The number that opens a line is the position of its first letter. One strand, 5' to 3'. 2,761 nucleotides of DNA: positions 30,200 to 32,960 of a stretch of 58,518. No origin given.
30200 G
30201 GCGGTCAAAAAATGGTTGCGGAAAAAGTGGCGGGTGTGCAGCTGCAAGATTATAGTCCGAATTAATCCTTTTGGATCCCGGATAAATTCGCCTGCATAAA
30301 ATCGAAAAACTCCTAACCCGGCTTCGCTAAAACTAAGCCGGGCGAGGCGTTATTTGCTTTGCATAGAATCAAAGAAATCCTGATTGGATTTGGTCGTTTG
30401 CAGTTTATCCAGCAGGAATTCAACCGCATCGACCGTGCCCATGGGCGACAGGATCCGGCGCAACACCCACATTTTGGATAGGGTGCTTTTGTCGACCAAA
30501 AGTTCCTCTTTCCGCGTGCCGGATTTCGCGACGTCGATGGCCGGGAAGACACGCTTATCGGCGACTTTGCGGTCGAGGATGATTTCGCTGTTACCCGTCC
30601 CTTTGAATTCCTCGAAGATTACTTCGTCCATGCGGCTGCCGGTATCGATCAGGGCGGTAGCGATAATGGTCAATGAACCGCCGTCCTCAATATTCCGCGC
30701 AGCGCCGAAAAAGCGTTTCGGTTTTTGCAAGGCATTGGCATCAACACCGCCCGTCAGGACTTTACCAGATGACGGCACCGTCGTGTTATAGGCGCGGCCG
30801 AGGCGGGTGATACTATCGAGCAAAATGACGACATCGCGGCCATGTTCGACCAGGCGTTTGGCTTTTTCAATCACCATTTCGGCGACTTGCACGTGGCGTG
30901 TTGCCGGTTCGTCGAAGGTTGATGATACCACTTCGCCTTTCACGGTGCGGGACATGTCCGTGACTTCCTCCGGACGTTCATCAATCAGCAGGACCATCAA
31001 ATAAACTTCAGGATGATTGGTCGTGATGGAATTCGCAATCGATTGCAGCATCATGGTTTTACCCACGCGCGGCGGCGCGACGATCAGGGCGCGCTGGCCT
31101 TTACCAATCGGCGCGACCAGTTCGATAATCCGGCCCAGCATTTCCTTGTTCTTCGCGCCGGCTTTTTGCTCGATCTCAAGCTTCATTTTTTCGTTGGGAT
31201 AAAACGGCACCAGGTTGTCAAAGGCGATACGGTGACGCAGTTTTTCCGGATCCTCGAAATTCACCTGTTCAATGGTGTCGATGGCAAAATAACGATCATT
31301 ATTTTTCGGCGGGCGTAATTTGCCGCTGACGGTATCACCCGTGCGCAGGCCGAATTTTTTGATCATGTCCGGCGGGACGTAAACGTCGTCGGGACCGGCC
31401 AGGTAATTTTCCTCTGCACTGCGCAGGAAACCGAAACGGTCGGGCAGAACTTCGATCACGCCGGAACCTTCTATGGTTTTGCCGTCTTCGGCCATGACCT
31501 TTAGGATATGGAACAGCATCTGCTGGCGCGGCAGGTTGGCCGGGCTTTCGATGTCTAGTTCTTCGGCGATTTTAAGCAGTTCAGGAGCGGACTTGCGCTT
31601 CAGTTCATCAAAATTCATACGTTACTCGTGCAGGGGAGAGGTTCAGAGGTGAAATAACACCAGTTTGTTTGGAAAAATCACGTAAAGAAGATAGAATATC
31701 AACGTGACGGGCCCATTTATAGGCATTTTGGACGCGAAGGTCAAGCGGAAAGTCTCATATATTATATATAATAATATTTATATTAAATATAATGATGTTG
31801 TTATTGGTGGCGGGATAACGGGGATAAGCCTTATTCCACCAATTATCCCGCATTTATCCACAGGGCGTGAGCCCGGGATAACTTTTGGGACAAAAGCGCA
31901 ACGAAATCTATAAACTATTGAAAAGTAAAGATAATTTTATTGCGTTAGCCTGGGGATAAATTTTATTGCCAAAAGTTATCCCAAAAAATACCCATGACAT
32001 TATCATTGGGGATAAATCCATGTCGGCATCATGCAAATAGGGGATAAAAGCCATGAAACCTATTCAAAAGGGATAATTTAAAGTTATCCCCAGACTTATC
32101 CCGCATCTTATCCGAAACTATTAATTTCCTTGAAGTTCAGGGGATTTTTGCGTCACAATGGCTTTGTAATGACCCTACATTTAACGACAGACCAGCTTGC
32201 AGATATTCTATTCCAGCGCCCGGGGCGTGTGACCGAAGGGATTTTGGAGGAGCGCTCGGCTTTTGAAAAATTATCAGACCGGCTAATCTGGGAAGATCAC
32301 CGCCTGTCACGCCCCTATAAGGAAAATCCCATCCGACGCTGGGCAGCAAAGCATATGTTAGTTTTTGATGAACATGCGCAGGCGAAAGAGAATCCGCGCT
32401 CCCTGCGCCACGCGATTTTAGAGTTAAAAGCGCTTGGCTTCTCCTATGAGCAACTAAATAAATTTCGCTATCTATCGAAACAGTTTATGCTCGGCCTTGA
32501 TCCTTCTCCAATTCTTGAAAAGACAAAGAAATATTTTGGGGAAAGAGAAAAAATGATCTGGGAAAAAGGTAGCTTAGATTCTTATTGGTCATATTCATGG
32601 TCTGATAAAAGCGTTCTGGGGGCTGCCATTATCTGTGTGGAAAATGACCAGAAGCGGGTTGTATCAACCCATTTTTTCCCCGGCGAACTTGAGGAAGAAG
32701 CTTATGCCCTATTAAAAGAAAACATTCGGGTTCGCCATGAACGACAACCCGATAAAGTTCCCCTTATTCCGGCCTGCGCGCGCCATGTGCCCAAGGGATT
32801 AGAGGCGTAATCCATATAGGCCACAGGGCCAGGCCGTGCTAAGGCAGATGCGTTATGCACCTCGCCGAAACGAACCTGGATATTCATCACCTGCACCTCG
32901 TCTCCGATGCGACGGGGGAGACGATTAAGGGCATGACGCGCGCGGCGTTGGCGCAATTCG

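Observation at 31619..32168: Candidate chromosomal origin of replication between rho and the aroE-coaE-dnaQ block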

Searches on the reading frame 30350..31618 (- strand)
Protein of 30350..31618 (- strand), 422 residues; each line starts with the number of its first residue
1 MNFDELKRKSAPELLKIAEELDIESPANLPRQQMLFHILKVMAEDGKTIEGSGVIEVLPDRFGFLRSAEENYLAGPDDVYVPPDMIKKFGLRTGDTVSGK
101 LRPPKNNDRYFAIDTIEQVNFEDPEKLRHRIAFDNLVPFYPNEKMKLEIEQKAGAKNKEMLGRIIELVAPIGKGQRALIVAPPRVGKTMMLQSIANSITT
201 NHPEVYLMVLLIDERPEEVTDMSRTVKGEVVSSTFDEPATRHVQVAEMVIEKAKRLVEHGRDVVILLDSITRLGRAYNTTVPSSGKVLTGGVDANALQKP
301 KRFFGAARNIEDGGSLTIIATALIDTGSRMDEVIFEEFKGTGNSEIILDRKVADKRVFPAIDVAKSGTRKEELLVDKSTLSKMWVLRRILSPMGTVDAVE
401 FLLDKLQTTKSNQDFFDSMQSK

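Call 7: search_protein_families(library=ncbifam, proteins=[window:30350-31618:-], max_evalue=0.00001)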
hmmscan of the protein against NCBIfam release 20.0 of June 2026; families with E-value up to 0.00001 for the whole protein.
window:30350-31618:- (422 aa): 22 families
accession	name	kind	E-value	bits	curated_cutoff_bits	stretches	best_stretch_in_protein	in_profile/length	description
NF006886.1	PRK09376.1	equivalog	2.6e-203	675.3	315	1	1-419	1-413/413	transcription termination factor Rho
TIGR00767.1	rho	equivalog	8.1e-203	673.9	509.45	1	2-420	2-414/415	transcription termination factor Rho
NF041509.1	paralog_Rho2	exception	6.6e-144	479.6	628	1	53-417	3-358/360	transcription termination factor Rho, short form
TIGR02546.1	III_secr_ATP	equivalog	5.4e-25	88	604.75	1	163-392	135-366/423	type III secretion system ATPase SctN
TIGR03496.1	FliI_clade1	equivalog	1.2e-24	87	619.1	1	163-392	126-359/414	flagellar protein export ATPase FliI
TIGR01026.1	fliI_yscN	subfamily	1.9e-24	86.2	379.5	1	163-393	152-384/440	FliI/YscN family ATPase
TIGR03498.1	FliI_clade3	equivalog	4.9e-23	81.5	587.45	1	163-391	129-361/418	flagellar protein export ATPase FliI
TIGR03497.1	FliI_clade2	equivalog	2.5e-21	76.1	629.8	1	163-392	126-357/413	flagellar protein export ATPase FliI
NF006012.0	PRK08149.1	equivalog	4.2e-19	68.8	594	1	163-392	143-374/431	type III secretion system ATPase SctN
NF005391.0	PRK06936.1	equivalog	8.9e-19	67.6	657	1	163-403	151-390/439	type III secretion system ATPase SctN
NF005295.0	PRK06820.1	equivalog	1.8e-18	66.8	690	1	163-393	152-384/440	EscN/YscN/HrcN family type III secretion system ATPase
NF005765.0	PRK07594.1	equivalog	6.3e-18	64.7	715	1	163-393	144-376/433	EscN/YscN/HrcN family type III secretion system ATPase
NF006575.0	PRK09099.1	subfamily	3.9e-17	62.1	706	1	163-397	154-390/443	type III secretion system ATPase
NF005535.1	PRK07196.1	equivalog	5.6e-16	58.6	715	1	163-378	146-364/434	flagellar protein export ATPase FliI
NF040574.1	T3SS_ATP_VscN2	exception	8.2e-14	51.3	750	1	163-379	135-349/420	type III secretion system ATPase VscN2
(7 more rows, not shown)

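Call 11: find_related_loci(query=window:30350-31618:-, collection=genome_contigs, flank=10000)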
Query window:30350-31618:- (422 aa) in genome_contigs; peptide patterns used: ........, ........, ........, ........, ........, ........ (x = any residue, [..] = any of these).
600 stretches matched a pattern (row limit reached: there are more); 600 encode a relative of the query (tblastn E <= 1e-3); the best 80 are kept; 80 distinct loci.
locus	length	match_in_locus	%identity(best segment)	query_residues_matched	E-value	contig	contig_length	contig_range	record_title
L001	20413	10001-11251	72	1-421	0e+0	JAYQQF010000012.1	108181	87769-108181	MAG: Alphaproteobacteria bacterium isolate SD3112_S42.concoct.075 NODE_57_length_108181_cov_16.9509, whole genome shotgu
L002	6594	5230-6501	70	1-421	0e+0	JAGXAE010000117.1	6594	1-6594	MAG: Proteobacteria bacterium isolate REEB7 contig-150_15539, whole genome shotgun sequence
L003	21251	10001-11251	71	1-420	0e+0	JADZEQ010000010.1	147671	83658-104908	MAG: Sphingomonadaceae bacterium isolate SJ829 c_000001304716, whole genome shotgun sequence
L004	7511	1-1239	74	6-421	0e+0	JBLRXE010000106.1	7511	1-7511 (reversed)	MAG: Roseovarius sp. isolate TamC05-29 NODE_106_length_7511_cov_3.062685, whole genome shotgun sequence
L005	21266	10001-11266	71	1-421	0e+0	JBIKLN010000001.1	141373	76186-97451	MAG: Patescibacteria group bacterium isolate ME2014-08-22_3300042298_group5_bin99 Rohwer_bin1910_scaffold_15_c2, whole g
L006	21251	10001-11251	72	1-420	0e+0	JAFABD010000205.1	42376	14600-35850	MAG: Proteobacteria bacterium isolate OH_SBB_11 k127_169479, whole genome shotgun sequence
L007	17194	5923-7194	71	1-421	0e+0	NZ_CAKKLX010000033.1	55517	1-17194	Roseomonas sp. CECT 9278 isolate AB11; 160606 SFS 39, whole genome shotgun sequence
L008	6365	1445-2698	72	1-421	0e+0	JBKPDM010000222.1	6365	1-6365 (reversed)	MAG: Pseudomonadota bacterium isolate GB_EKS_MAG_00024 GB_EKS_000000984187, whole genome shotgun sequence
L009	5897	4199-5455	72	1-421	0e+0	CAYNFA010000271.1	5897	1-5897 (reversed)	MAG TPA_asm: uncultured Thalassobaculum sp. isolate binchicken_co181_616 genome assembly, contig: NODE_30155_length_5897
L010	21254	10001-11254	72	1-421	0e+0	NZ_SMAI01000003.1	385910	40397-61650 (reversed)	Aquabacter spiritensis strain DSM 9035 Ga0244660_103, whole genome shotgun sequence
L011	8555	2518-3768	71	1-420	0e+0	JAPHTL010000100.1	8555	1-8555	MAG: Rhodospirillales bacterium isolate N1M-Bin_3 c_000000062789, whole genome shotgun sequence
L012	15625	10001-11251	71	1-420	0e+0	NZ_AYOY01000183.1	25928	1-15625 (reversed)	Sphingobium sp. C100 contig66, whole genome shotgun sequence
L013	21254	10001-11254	71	1-421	0e+0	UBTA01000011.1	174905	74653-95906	Rhizobiales bacterium isolate AFS031141 genome assembly, contig: contig_11, whole genome shotgun sequence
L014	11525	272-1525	71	1-421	0e+0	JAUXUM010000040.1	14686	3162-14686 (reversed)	MAG: Devosia sp. isolate C15_concoct.bin.117 C15_k141_186011, whole genome shotgun sequence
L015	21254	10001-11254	72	1-421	0e+0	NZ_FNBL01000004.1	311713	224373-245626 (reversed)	Celeribacter baekdonensis strain DSM 27375, whole genome shotgun sequence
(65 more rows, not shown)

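Call 12: find_encoding_contigs(protein=window:30350-31618:-, flank=10000, max_places=8)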
Protein window:30350-31618:- (422 aa): 1 contig read that carries it; 1 place shown.
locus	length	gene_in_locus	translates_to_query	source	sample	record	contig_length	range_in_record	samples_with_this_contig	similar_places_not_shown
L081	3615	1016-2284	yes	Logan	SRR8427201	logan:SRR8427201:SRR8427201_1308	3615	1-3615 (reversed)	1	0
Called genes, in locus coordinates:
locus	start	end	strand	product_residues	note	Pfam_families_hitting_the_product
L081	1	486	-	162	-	?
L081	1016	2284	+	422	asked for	PF07498:Rho_N, PF07497:Rho_RNA_bind, PF22707:S1CSD-TOTE-2 (weak), PF00006:ATP-synt_ab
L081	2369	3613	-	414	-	?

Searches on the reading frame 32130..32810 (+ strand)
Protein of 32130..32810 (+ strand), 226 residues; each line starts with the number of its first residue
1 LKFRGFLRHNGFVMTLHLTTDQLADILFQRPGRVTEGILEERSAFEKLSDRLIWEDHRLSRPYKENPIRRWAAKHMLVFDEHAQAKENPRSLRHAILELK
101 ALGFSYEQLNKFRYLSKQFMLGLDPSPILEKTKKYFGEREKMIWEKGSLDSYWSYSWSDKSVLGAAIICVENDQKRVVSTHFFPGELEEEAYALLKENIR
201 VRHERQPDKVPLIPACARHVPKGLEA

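Call 7: search_protein_families(library=ncbifam, proteins=[window:32130-32810:+], max_evalue=0.00001)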
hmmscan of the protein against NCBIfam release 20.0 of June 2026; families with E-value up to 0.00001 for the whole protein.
window:32130-32810:+ (226 aa): 0 families

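Call 9: find_related_loci(query=window:32169-32810:+, collection=genome_contigs, flank=10000)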
Query window:32169-32810:+ (213 aa) in genome_contigs; peptide patterns used: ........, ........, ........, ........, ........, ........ (x = any residue, [..] = any of these).
117 stretches matched a pattern, but none encodes a relative of the query by tblastn (E <= 1e-3).

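Call 10: search_protein_families(library=pfam, proteins=[window:32169-32810:+], max_evalue=0.001)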
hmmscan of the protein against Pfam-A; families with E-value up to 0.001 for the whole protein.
window:32169-32810:+ (213 aa): 0 families

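Call 32: find_related_loci(query=window:32169-32810:+, collection=metagenome_contigs, flank=6000)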
Query window:32169-32810:+ (213 aa) in metagenome_contigs; peptide patterns used: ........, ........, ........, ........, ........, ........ (x = any residue, [..] = any of these).
197 stretches matched a pattern, but none encodes a relative of the query by tblastn (E <= 1e-3).

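Call 33: find_homologous_proteins(query=window:32169-32810:+, max_evalue=0.001)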
Query window:32169-32810:+ (213 aa): 6 proteins with E <= 0.001 among 138 candidates.
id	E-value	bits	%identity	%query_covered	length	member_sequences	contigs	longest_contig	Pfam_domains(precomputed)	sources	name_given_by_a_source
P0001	2.5e-140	483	100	100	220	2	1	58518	-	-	-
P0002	4.0e-14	71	44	50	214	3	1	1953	-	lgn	-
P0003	1.0e-13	69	36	89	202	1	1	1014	-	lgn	-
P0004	1.4e-11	62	40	56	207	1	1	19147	-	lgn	-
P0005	7.5e-11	60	38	56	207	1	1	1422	-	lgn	-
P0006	3.4e-10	58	40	46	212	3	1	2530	-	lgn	-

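Call 34: find_encoding_contigs(protein=P0004, flank=10000, max_places=3)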
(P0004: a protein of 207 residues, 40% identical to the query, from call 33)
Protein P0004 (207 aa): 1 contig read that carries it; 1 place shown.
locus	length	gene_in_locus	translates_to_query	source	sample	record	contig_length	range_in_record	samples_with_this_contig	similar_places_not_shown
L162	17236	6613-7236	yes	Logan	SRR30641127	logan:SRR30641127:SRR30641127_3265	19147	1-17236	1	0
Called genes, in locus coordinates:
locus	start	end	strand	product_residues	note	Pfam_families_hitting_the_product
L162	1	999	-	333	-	?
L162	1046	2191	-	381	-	PF01551:Peptidase_M23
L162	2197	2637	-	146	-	PF02590:SPOUT_MTase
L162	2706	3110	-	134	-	PF02410:RsfS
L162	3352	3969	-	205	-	PF01467:CTP_transf_like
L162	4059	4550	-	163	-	PF05405:Mt_ATP-synt_B (weak), PF00430:ATP-synt_B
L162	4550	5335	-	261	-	PF02326:YMF19, PF00430:ATP-synt_B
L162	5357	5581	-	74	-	PF00137:ATP-synt_C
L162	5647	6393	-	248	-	PF00119:ATP-synt_A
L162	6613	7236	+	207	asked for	-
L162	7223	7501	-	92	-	PF09527:ATPase_gene1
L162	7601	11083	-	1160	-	PF02463:SMC_N, PF13175:AAA_15, PF13304:AAA_21 (weak), PF13476:AAA_23, PF24161:CCDC39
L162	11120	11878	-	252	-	PF13462:Thioredoxin_4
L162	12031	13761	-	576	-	-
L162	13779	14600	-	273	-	PF00459:Inositol_P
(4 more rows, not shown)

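Call 35: find_encoding_contigs(protein=P0006, flank=5000, max_places=3)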
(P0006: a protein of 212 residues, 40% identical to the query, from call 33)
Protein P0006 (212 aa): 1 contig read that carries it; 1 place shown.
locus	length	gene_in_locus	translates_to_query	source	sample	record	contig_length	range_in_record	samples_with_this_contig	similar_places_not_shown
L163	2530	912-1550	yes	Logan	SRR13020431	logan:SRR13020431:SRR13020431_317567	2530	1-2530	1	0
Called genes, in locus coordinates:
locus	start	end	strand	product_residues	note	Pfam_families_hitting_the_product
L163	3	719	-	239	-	?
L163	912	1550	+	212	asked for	-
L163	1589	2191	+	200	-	-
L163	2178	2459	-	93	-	PF09527:ATPase_gene1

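Call 36: find_encoding_contigs(protein=P0002, flank=5000, max_places=3)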
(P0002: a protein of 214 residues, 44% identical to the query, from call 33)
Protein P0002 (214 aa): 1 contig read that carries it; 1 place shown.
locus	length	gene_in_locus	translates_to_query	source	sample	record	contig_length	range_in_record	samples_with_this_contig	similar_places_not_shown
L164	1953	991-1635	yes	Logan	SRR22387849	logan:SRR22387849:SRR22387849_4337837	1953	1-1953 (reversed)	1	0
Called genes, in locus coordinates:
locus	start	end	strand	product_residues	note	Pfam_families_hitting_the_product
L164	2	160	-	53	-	?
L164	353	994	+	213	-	-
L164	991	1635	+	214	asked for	-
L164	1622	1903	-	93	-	PF09527:ATPase_gene1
